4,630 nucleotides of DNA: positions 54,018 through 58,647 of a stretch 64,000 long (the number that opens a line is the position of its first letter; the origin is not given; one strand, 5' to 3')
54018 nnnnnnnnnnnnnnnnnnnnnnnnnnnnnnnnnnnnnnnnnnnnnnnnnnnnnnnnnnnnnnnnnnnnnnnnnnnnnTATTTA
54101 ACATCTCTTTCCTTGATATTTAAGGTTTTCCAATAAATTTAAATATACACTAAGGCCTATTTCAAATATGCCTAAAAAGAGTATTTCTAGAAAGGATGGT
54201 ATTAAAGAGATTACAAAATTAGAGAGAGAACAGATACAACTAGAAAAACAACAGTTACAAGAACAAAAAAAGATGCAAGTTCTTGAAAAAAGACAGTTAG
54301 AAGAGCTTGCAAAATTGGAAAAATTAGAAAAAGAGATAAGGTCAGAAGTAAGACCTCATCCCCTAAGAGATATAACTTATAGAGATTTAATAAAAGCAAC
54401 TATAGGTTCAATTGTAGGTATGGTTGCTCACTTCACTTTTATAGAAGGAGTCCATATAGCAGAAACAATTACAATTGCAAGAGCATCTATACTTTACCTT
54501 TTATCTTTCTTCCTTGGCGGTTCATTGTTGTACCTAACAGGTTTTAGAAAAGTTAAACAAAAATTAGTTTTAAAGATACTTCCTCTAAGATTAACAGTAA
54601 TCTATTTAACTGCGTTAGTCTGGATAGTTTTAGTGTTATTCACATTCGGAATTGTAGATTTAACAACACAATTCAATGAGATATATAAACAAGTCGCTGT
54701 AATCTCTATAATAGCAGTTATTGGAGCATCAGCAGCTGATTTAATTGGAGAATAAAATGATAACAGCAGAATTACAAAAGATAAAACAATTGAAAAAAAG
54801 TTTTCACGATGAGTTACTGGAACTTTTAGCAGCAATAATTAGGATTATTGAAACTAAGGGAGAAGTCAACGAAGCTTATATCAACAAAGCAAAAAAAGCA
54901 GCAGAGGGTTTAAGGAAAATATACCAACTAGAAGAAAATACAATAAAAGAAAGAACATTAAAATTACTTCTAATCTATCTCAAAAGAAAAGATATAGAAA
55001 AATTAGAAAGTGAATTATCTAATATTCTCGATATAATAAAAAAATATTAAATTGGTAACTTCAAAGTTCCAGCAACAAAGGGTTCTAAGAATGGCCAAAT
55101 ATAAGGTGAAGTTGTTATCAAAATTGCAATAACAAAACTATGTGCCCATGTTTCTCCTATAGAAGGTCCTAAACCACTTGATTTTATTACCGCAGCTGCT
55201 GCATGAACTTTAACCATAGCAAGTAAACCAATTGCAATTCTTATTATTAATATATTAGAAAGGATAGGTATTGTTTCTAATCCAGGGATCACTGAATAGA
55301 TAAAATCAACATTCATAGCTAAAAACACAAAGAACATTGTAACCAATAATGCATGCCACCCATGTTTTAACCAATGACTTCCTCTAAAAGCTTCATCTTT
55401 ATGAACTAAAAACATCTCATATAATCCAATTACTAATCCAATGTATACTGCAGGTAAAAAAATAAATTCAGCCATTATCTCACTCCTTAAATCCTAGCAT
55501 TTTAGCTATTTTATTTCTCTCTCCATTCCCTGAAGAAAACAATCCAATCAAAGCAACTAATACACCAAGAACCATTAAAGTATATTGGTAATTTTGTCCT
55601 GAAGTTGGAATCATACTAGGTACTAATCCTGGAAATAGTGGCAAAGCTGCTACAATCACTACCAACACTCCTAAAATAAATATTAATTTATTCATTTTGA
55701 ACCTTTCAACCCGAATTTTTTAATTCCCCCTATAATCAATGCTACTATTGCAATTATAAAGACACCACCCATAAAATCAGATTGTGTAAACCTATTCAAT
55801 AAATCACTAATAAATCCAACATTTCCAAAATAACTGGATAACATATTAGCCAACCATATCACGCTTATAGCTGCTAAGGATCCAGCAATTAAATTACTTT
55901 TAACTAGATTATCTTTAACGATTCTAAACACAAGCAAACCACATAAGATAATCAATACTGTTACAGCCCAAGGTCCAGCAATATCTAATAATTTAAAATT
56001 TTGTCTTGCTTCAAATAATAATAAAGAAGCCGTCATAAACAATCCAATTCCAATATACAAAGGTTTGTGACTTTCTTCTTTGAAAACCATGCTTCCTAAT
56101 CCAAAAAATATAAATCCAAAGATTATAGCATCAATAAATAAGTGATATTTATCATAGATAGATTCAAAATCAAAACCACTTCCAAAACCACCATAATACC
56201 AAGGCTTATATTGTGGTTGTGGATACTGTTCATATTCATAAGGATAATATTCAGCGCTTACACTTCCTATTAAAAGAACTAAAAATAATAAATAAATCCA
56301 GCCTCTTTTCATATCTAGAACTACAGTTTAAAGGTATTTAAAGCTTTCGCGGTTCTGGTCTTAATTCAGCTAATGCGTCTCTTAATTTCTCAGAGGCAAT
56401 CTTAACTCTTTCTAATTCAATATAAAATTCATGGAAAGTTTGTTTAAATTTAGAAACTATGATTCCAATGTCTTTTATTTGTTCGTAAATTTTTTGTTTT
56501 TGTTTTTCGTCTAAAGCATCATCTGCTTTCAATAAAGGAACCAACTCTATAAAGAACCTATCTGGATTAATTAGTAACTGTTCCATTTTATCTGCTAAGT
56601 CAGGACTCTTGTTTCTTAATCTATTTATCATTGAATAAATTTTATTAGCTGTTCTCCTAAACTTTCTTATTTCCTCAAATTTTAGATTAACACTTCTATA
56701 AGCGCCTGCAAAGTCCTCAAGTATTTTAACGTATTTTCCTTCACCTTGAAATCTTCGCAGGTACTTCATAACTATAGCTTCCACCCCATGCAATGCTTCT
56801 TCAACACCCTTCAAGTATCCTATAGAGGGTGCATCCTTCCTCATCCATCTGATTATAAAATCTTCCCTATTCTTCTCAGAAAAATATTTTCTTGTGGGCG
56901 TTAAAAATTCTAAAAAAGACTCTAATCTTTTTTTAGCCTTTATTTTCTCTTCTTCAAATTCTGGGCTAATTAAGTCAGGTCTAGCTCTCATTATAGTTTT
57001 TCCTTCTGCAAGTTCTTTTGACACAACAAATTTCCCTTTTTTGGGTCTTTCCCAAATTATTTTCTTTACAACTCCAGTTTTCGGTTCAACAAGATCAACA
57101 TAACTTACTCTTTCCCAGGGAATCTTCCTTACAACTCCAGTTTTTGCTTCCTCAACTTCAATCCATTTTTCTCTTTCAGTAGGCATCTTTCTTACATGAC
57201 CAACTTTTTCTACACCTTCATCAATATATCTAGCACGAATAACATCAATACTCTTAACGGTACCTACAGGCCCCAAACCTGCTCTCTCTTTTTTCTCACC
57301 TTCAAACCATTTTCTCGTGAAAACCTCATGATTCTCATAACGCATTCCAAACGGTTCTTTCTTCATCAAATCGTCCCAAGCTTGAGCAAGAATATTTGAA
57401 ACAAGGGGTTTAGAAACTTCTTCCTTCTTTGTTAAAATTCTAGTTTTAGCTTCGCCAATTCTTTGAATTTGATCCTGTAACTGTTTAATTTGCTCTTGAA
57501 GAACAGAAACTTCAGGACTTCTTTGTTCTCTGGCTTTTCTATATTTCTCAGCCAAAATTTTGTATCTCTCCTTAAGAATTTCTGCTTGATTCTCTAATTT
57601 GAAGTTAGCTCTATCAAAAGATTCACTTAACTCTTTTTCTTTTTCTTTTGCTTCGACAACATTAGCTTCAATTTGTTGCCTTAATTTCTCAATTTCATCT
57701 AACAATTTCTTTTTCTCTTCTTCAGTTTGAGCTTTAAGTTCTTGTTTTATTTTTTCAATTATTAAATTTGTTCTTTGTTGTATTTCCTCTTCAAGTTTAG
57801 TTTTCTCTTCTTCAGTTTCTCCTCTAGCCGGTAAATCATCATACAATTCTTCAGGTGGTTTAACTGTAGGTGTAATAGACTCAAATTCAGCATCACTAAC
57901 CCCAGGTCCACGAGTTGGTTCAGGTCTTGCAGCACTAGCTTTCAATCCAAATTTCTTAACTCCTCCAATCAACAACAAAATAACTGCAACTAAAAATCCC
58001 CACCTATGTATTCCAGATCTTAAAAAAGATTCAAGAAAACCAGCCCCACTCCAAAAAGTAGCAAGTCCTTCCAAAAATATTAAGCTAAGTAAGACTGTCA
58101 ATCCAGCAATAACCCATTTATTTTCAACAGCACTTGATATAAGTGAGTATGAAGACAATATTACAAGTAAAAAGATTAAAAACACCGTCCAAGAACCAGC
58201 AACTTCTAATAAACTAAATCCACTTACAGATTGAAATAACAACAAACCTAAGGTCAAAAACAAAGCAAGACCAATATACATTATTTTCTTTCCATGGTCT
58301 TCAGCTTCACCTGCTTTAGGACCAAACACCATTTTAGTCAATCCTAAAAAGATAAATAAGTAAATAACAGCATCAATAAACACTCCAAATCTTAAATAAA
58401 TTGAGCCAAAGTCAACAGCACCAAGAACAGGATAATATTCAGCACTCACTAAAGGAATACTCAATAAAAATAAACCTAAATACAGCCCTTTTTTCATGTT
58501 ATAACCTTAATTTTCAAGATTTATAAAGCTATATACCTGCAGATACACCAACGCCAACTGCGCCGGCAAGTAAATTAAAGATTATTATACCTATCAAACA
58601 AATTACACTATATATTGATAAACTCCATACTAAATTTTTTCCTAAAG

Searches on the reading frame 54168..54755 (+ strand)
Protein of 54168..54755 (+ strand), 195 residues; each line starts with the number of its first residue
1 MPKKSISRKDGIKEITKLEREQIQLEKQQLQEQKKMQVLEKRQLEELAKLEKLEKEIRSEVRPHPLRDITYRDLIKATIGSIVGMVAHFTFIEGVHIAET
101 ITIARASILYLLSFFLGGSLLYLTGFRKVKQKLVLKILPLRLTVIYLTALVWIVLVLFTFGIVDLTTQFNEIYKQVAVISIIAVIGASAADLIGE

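Call 69: search_protein_families(library=pfam, proteins=[window:54168-54755:+], max_evalue=0.01)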
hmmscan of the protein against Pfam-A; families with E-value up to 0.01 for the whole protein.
window:54168-54755:+ (195 aa): 1 family
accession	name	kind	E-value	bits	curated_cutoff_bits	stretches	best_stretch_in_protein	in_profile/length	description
PF09622.15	DUF2391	-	2.1e-08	34.4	22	1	48-193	139-274/275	Putative integral membrane protein (DUF2391)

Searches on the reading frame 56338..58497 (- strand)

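Call 69: search_protein_families(library=pfam, proteins=[window:56338-58497:-], max_evalue=0.01)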
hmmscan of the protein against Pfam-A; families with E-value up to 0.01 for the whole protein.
window:56338-58497:- (719 aa): 1 family
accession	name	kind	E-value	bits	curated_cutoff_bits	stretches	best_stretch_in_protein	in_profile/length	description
PF04791.21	LMBR1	-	0.0011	18.3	31.9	0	117-353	149-294/510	LMBR1-like membrane protein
